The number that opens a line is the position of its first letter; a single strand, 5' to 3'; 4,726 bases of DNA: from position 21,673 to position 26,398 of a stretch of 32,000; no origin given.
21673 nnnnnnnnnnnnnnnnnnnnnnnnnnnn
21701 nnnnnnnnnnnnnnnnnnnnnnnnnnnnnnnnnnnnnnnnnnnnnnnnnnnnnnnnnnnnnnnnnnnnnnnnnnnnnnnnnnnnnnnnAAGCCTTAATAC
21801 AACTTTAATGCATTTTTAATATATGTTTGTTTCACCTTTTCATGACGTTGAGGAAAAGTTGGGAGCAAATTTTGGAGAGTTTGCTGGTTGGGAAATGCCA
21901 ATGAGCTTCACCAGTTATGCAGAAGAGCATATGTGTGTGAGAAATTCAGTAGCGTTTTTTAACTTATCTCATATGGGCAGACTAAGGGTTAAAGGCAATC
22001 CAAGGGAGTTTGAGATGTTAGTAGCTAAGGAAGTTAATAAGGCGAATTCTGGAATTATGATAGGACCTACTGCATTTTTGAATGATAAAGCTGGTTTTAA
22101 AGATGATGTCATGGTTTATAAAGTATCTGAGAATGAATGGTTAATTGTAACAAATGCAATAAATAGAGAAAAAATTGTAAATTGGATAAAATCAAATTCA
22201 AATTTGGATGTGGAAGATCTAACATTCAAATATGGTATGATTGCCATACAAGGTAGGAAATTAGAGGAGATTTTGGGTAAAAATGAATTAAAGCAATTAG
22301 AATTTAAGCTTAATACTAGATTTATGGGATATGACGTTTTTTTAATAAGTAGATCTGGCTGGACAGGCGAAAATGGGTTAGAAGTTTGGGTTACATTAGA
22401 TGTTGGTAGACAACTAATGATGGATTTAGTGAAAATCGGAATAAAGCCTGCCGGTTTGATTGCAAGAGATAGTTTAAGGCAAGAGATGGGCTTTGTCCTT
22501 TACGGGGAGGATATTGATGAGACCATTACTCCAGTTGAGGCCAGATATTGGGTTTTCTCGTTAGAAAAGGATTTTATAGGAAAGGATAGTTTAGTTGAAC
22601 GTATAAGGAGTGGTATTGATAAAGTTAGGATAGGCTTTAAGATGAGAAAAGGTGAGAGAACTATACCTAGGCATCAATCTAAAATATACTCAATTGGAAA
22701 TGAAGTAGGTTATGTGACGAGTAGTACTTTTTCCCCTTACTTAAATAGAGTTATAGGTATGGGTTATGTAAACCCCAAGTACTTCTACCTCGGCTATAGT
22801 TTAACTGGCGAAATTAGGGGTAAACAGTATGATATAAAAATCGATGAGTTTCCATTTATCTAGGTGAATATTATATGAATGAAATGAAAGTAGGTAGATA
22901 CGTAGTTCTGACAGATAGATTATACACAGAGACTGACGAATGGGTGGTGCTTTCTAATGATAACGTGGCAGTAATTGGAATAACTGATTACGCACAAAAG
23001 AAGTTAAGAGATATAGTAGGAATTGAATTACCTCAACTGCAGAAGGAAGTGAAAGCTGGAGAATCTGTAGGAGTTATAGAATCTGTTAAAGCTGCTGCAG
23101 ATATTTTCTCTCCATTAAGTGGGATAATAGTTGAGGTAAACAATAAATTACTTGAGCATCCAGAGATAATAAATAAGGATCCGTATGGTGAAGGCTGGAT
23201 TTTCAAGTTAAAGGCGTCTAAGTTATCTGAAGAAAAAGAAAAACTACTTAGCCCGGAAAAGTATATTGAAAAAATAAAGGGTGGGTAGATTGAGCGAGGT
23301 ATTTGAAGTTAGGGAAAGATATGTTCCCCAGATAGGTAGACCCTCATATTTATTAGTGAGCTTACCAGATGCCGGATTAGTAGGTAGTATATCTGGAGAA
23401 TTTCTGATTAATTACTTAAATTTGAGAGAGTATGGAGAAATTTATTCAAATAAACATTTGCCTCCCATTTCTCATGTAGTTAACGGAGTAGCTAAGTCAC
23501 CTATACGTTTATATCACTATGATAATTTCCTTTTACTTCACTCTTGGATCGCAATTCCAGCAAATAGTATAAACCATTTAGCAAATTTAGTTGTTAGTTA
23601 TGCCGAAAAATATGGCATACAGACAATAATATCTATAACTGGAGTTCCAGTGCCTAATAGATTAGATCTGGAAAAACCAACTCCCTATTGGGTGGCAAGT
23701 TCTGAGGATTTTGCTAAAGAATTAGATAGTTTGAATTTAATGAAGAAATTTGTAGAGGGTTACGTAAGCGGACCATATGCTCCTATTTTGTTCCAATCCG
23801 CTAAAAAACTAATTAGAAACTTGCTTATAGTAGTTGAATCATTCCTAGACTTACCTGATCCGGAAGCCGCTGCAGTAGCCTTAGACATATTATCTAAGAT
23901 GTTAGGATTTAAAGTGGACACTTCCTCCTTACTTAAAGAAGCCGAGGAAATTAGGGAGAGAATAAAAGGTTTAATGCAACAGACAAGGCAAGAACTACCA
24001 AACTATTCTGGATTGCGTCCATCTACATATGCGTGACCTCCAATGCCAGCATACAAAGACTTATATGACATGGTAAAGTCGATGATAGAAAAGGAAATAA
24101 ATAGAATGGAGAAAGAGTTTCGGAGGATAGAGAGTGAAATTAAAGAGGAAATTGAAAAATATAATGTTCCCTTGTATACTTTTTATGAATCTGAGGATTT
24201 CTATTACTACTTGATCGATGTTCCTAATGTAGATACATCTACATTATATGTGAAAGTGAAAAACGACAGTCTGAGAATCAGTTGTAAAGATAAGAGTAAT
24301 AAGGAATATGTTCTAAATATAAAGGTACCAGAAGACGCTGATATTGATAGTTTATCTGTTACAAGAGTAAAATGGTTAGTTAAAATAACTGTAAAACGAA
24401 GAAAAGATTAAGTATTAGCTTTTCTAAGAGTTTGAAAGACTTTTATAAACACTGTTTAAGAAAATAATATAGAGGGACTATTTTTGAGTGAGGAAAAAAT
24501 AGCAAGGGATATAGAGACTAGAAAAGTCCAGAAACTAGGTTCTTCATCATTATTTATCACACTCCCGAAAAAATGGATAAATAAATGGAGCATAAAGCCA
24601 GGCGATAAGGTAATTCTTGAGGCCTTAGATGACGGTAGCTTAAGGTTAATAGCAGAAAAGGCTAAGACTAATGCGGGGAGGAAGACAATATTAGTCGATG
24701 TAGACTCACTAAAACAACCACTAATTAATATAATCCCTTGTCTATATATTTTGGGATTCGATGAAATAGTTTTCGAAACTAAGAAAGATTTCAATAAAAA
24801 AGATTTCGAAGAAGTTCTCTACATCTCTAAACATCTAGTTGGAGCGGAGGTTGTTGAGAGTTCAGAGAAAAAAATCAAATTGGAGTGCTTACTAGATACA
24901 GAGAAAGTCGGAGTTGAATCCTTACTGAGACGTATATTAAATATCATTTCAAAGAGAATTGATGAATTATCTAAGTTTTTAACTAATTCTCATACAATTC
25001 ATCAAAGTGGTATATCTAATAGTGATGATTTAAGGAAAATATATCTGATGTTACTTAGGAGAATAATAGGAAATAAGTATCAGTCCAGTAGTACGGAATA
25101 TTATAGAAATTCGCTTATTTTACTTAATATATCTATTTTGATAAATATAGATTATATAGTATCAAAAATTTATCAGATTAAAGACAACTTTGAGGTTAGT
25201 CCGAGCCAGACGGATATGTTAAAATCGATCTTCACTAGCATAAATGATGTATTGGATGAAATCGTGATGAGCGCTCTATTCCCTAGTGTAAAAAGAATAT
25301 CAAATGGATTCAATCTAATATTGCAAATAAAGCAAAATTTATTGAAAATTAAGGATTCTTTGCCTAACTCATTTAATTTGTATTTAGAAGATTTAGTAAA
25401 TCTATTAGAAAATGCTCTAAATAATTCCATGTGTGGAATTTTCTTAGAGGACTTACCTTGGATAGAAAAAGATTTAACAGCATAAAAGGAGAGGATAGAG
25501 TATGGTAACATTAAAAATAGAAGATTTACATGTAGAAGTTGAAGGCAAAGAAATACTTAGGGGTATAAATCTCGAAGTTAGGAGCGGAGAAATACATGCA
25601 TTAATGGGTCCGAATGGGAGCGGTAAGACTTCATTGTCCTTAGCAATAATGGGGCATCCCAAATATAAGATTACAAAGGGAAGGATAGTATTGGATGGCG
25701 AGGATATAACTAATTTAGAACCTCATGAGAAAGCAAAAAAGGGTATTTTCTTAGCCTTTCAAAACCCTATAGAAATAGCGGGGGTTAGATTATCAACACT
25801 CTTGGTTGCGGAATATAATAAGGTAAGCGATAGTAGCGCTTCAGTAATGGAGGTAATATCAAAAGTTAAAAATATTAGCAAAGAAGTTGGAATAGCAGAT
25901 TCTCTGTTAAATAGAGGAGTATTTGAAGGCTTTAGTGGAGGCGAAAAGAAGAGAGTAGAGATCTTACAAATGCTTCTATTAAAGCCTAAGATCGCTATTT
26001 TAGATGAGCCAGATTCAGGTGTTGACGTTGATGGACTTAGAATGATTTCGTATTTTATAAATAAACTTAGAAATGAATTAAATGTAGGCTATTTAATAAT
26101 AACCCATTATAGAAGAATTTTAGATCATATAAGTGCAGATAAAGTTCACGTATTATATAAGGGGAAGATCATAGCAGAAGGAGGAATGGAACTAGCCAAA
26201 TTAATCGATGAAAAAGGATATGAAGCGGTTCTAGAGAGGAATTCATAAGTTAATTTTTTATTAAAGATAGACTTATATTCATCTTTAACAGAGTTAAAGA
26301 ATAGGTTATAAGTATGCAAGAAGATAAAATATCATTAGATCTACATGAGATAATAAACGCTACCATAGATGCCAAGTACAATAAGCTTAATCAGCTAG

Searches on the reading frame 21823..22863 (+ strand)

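Call 48: search_protein_families(library=pfam, proteins=[window:21823-22863:+], max_evalue=0.01)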
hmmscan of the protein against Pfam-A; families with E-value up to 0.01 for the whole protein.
window:21823-22863:+ (346 aa): 2 families
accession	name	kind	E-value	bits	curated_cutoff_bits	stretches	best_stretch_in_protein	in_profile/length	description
PF01571.26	GCV_T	-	5.9e-65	219.5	25.6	1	6-243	1-253/255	Aminomethyltransferase folate-binding domain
PF08669.17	GCV_T_C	-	3.7e-17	62.4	25.9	1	268-345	2-78/80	Glycine cleavage T-protein C-terminal barrel domain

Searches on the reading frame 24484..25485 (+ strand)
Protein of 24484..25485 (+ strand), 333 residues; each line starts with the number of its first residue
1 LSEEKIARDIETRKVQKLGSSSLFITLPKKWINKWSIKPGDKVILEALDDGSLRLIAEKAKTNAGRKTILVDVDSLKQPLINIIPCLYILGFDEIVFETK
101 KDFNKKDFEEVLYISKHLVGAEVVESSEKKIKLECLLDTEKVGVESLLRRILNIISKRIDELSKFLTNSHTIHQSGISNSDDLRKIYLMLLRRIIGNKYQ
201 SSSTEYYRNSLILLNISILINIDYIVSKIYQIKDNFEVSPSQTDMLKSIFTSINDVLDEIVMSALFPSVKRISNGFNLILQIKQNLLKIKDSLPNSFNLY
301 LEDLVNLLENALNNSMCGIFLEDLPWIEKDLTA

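Call 48: search_protein_families(library=pfam, proteins=[window:24484-25485:+], max_evalue=0.01)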
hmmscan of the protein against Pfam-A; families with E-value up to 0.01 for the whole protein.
window:24484-25485:+ (333 aa): 1 family
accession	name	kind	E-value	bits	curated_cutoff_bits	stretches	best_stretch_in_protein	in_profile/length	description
PF04014.23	MazE_antitoxin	-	4e-11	43.1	24.7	1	17-60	2-45/48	Antidote-toxin recognition MazE, bacterial antitoxin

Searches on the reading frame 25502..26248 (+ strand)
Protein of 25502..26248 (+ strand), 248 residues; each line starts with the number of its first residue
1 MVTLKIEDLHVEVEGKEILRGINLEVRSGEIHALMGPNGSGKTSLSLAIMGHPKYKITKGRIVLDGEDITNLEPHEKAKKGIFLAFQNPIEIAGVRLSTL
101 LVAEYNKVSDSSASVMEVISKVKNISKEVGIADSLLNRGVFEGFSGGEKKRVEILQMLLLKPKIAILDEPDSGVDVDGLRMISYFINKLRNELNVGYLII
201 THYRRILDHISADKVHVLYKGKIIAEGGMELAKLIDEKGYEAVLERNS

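Call 13: search_protein_families(library=pfam, proteins=[window:25502-26248:+])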
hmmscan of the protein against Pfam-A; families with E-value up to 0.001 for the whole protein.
window:25502-26248:+ (248 aa): 2 families
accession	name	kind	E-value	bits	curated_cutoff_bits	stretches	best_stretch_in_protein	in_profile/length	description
PF00005.33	ABC_tran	-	5.4e-26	92.3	25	1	19-171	1-136/137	ABC transporter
PF02463.25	SMC_N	-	8.8e-06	25.7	40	1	30-210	25-205/220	RecF/RecN/SMC N terminal domain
